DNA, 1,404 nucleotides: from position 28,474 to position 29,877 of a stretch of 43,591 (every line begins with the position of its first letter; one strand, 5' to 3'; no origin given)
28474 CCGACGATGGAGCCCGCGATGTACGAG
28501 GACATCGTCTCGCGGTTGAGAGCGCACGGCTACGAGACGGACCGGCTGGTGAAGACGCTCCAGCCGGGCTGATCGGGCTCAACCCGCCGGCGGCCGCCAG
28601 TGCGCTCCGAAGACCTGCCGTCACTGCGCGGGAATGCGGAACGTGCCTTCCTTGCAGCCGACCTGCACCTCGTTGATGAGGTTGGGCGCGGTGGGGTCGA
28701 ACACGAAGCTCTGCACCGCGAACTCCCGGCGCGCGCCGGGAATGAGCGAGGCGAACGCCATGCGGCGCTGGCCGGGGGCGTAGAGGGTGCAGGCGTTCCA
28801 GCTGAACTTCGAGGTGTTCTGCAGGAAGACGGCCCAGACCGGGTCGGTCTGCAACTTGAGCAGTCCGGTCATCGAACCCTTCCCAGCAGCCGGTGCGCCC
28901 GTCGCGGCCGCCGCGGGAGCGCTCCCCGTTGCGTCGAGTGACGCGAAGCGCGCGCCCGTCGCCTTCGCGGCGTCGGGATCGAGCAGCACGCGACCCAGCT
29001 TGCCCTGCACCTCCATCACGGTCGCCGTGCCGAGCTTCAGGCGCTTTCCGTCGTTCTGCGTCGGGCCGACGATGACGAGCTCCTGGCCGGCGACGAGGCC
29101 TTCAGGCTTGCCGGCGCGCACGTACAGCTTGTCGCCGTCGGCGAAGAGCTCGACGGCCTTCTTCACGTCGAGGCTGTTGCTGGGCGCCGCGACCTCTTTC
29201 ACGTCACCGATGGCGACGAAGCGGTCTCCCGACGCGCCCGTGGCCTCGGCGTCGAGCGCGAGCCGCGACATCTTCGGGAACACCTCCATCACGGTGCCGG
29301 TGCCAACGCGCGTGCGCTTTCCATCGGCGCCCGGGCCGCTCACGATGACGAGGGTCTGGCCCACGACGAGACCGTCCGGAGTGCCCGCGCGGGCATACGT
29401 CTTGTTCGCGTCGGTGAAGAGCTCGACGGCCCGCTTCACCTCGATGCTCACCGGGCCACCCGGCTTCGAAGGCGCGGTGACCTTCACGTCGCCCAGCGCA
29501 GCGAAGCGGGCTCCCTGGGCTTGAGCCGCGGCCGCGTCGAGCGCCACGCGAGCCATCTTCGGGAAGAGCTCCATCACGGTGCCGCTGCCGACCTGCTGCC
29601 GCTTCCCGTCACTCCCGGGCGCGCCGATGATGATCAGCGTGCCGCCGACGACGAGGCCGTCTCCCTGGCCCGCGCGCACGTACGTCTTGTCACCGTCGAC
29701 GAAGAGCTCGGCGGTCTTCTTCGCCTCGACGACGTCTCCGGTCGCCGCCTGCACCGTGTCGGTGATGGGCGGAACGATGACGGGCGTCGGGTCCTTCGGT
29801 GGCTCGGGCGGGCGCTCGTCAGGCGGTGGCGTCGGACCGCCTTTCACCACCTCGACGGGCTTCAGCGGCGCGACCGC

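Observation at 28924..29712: Triplicated ~90-aa extracytoplasmic repeat in a receptor-like Ser/Thr kinase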

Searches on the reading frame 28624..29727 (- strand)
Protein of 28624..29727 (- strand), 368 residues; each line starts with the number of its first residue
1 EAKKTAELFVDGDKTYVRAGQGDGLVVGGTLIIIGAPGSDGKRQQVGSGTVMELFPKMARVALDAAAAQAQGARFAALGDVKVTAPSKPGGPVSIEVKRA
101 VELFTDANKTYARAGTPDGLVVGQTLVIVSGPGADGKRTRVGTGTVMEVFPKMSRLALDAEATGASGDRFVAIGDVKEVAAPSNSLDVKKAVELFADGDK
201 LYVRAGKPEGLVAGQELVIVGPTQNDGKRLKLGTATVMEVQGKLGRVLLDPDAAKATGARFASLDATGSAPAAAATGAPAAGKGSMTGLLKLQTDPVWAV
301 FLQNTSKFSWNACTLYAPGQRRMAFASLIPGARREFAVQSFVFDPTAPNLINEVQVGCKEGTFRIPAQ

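Call 9: find_homologous_proteins(query=window:28624-29727:-, max_evalue=0.001)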
Query seq(368 aa) (368 aa): 9 proteins with E <= 0.001 among 8000 candidates.
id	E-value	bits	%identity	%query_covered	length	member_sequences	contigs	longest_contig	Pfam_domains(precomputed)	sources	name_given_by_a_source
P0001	2.7e-165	568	74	100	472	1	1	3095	-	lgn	-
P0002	1.1e-151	523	68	100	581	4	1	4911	-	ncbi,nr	ncbi:MAG: hypothetical protein INH37_11155 [Myxococcaceae bacterium]|nr:hypothetical protein [Myxoco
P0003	2.5e-91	325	70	60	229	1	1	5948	-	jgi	jgi:hypothetical protein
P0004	1.7e-54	203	58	50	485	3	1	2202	PF07714.24,PF00069.32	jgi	jgi:serine/threonine-protein kinase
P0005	8.7e-33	132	43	50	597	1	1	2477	PF07714.24,PF00069.32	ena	-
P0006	5.5e-11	60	50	20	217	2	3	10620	-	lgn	-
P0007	4.2e-10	57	50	14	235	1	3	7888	-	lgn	-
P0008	1.1e-9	56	47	20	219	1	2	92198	-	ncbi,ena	-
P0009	4.4e-7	48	45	22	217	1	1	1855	-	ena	-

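Call 38: find_encoding_contigs(protein=P0008, flank=6000, max_places=3)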
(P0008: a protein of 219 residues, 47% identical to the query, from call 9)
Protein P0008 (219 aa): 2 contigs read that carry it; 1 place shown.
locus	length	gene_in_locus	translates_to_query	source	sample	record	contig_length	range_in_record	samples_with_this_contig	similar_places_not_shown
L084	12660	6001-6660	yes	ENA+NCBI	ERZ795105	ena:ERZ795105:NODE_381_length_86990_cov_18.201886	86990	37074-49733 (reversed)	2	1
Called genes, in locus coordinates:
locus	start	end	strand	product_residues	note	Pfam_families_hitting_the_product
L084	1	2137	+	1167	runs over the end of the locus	-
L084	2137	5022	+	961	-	-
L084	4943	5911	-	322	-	PF00294:PfkB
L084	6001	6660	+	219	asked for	-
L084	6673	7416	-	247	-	PF13085:Fer2_3, PF13183:Fer4_8, PF13534:Fer4_17 (weak)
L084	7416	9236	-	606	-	PF00890:FAD_binding_2, PF03486:HI0933_like (faint), PF07992:Pyr_redox_2 (weak), PF02910:Succ_DH_flav_C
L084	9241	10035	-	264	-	-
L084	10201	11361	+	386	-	PF08442:ATP-grasp_2, PF13549:ATP-grasp_5, PF24948:Citrate_synth_N, PF00549:Ligase_CoA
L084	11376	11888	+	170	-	-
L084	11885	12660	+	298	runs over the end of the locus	PF02629:CoA_binding, PF13607:Succ_CoA_lig, PF00549:Ligase_CoA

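Call 68: list_cluster_members(proteins=[P0002, P0008, P0020, P0024, P0026, P0031, P0032])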
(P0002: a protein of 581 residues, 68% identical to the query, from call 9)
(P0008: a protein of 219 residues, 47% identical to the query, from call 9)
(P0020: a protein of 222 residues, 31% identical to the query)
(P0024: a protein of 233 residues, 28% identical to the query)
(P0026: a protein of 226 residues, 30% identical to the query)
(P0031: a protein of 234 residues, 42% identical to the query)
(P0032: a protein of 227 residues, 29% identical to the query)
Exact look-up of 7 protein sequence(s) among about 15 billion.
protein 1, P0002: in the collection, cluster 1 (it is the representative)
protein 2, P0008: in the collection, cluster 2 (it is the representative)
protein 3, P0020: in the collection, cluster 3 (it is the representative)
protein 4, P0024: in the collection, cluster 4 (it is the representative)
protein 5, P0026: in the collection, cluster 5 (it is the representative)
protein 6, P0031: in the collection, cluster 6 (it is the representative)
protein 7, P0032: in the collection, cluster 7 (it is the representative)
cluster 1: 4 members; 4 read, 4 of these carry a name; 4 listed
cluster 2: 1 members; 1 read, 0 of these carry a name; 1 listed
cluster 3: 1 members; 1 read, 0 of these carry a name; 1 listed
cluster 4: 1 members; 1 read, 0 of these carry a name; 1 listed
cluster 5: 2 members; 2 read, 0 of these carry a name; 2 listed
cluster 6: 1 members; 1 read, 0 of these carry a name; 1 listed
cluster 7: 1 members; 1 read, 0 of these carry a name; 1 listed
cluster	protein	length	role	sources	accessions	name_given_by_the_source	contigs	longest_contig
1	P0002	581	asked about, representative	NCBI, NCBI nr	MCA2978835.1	MAG: hypothetical protein INH37_11155 [Myxococcaceae bacterium] | hypothetical protein [Myxococcaceae bacterium]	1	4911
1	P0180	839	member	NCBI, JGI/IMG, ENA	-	hypothetical protein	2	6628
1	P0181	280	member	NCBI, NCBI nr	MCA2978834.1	MAG: serine/threonine protein kinase [Myxococcaceae bacterium] | serine/threonine protein kinase [Myxococcaceae bacterium]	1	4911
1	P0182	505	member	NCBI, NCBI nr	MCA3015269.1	MAG: serine/threonine protein kinase, partial [Myxococcaceae bacterium] | serine/threonine protein kinase [Myxococcaceae bacterium]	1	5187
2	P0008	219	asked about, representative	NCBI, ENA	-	-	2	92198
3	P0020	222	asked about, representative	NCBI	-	-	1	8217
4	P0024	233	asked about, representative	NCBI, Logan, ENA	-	-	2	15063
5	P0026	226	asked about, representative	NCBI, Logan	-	-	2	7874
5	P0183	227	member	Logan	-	-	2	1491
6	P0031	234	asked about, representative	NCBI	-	-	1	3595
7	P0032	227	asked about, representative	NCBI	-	-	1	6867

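Call 75: find_encoding_contigs(protein=P0006, flank=4000, max_places=2)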
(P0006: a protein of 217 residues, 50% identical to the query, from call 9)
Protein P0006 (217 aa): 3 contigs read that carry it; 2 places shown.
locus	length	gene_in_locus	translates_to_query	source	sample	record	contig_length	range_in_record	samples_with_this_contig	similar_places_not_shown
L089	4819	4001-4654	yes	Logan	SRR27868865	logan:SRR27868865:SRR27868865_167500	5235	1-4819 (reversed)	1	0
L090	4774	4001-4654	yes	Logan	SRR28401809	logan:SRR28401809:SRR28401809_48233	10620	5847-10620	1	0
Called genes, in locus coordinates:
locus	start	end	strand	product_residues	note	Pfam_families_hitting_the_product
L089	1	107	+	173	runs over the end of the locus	?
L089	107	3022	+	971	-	PF00801:PKD (faint)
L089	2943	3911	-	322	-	PF00294:PfkB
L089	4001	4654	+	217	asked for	-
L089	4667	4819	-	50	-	?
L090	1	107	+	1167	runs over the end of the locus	-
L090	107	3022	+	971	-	PF00801:PKD (faint)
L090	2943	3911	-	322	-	PF00294:PfkB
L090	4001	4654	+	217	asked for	-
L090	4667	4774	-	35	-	?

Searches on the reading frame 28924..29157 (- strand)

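Call 4: search_protein_families(library=pfam, proteins=[window:28924-29157:-], max_evalue=10)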
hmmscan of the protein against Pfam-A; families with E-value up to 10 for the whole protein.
seq(78 aa): 0 families

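Call 5: search_protein_families(library=ncbifam, proteins=[window:28924-29157:-], max_evalue=10)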
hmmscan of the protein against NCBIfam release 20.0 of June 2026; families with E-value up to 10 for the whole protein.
seq(78 aa): 1 family
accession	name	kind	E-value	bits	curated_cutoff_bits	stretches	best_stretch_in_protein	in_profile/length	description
NF003607.0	PRK05257.2-3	equivalog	0.22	10.1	734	1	22-58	395-430/497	malate:quinone oxidoreductase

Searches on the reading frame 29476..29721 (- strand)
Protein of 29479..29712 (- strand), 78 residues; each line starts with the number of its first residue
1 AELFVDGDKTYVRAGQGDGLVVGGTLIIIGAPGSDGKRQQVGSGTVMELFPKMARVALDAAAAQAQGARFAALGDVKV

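Call 4: search_protein_families(library=pfam, proteins=[window:29479-29712:-], max_evalue=10)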
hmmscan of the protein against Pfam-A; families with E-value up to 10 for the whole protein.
seq(78 aa): 1 family
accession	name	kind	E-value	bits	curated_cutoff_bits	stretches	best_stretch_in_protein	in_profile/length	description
PF14312.12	FG-GAP_2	-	1.4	9.6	23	1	24-43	26-45/49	FG-GAP repeat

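Call 5: search_protein_families(library=ncbifam, proteins=[window:29479-29712:-], max_evalue=10)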
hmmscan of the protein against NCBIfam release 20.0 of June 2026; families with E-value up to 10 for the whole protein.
seq(78 aa): 0 families

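Call 35: search_solved_structures(query=A3, max_evalue=10, show_alignments=3)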
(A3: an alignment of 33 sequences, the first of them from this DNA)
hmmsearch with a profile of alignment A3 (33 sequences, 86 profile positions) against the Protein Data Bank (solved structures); distinct sequences matched with E-value up to 10: 2.
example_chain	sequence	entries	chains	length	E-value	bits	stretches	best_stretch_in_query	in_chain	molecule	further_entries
9vmu_A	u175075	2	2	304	0.076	16.1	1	26-62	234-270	Esterase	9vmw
9vmr_A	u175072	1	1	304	0.13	15.4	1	26-62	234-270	Esterase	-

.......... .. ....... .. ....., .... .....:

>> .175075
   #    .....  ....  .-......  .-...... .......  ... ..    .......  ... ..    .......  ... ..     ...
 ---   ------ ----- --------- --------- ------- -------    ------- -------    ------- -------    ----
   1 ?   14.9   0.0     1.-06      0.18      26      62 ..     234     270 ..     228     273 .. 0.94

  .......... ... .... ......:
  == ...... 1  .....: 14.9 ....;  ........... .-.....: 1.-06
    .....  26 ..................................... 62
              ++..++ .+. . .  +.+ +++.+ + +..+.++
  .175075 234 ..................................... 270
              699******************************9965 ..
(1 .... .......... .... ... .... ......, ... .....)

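Call 42: predict_structure(alignment_id=A3)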
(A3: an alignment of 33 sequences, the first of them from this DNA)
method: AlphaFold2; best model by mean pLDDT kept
length: 82 residues; sequences in the alignment: 33
mean_pLDDT: 92.6   pTM: 0.82
mean pLDDT of the five models: 92.6, 90.2, 89.3, 88.9, 87.3
residues with pLDDT >= 90: 67; 70-90: 9; 50-70: 6; < 50: 0
segments of 3 or more residues with pLDDT < 50: none
pLDDT, mean of each block of 10 residues (from residue 1): 91 96 96 90 96 98 97 83 59
secondary structure, 60 per line:
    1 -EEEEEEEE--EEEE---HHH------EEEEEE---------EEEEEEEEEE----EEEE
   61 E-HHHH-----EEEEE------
elements in order: E2-9 E12-15 E28-33 E43-52 E57-61 H63-66 E72-76

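Call 47: search_protein_families(library=pfam, alignment_id=A3, max_evalue=10)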
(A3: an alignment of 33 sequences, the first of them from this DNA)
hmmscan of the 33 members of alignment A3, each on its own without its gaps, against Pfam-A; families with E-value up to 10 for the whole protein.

A. member 1, seq(82 aa): 0 families

B. families by the number of members that match (of 33 scanned): 5 families
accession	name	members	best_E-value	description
PF16538.11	FlgT_C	1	0.018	Flagellar assembly protein T, C-terminal domain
PF13365.12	Trypsin_2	1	0.097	Trypsin-like peptidase domain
PF01568.27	Molydop_binding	1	0.11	Molydopterin dinucleotide binding domain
PF16290.10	DUF4936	1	0.12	Domain of unknown function (DUF4936)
PF19317.4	Gag_p24_C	1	0.14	Gag protein p24 C-terminal domain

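Call 62: find_homologous_proteins(query=A4, max_evalue=1)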
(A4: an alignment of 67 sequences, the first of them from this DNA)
Query A4 (67 sequences) (82 aa, profile of the alignment): 3 proteins with E <= 1 among 678 candidates.
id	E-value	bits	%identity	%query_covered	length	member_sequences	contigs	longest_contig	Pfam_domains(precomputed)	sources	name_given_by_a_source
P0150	6.2e-19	85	34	80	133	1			-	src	-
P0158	2.0e-18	84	33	90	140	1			-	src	-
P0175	4.5e-18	83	35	91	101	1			-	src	-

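Call 70: search_solved_structures(query=A4, max_evalue=10, show_alignments=2)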
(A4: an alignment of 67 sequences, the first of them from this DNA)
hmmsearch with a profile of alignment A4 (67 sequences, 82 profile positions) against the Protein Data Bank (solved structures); distinct sequences matched with E-value up to 10: 6.
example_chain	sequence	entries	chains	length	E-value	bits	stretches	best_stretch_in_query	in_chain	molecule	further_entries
5l2h_A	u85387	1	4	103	0.11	15.6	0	50-68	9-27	Centyrin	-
4x3l_A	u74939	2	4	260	0.48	13.6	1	21-65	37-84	RNA 2'-O ribose methyltransferase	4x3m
9h1k_A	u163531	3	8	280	0.59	13.3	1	21-65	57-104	23S rRNA methyltransferase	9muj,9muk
8jyl_A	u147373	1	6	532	0.82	12.8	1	5-34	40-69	Acyl-acyl carrier protein synthetase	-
8hsy_A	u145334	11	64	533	0.83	12.8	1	5-34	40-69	Acyl-acyl carrier protein synthetase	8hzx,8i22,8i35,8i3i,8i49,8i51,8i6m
9okl_D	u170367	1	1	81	0.9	12.7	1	48-78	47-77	CS-4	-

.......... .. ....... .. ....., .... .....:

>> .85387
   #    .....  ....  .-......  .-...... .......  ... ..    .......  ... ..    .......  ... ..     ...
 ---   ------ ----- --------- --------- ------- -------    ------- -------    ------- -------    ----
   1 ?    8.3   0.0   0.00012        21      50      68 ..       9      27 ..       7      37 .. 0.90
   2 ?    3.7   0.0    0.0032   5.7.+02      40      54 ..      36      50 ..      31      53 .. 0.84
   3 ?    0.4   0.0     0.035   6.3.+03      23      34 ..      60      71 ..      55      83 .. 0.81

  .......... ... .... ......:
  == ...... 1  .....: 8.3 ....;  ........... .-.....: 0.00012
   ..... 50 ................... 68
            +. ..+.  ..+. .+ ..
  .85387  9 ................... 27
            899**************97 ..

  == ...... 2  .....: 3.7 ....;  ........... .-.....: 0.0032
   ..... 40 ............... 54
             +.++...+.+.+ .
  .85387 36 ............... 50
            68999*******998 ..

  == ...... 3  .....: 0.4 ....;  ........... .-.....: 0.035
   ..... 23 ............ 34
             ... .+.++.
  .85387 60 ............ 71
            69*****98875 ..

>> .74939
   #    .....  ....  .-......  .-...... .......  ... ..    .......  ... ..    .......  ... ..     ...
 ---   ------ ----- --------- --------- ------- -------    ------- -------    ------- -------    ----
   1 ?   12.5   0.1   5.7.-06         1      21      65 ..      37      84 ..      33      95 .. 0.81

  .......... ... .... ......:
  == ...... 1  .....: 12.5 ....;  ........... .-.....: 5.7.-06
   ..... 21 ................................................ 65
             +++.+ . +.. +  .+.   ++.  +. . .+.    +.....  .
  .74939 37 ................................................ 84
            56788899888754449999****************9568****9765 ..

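Call 72: search_protein_families(library=pfam, alignment_id=A4, max_evalue=10)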
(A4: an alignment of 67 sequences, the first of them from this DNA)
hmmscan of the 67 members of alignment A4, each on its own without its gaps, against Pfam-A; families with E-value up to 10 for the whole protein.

A. member 1, seq(82 aa): 0 families

B. families by the number of members that match (of 67 scanned): 19 families
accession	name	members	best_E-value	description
PF11142.13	DUF2917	4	0.053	Protein of unknown function (DUF2917)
PF16538.11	FlgT_C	2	0.018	Flagellar assembly protein T, C-terminal domain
PF23290.1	KOW5_SPT5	1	0.00044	Transcription elongation factor SPT5, fifth KOW domain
PF18614.7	RNase_II_C_S1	1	0.0064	RNase II-type exonuclease C-terminal S1 domain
PF02887.21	PK_C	1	0.049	Pyruvate kinase, alpha/beta domain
PF03171.26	2OG-FeII_Oxy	1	0.055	2OG-Fe(II) oxygenase superfamily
PF13377.12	Peripla_BP_3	1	0.071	Periplasmic binding protein-like domain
PF15522.11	Ntox14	1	0.097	Novel toxin 14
PF01568.27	Molydop_binding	1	0.11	Molydopterin dinucleotide binding domain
PF03472.21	Autoind_bind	1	0.11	Autoinducer binding domain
PF17516.8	ProQ_C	1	0.11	ProQ C-terminal domain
PF09103.16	BRCA-2_OB1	1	0.11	BRCA2, oligonucleotide/oligosaccharide-binding, domain 1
PF19546.4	DUF6070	1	0.11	Family of unknown function (DUF6070)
PF11161.13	DUF2944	1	0.12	Protein of unknown function (DUF2946)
PF07428.16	Tri3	1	0.14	15-O-acetyltransferase Tri3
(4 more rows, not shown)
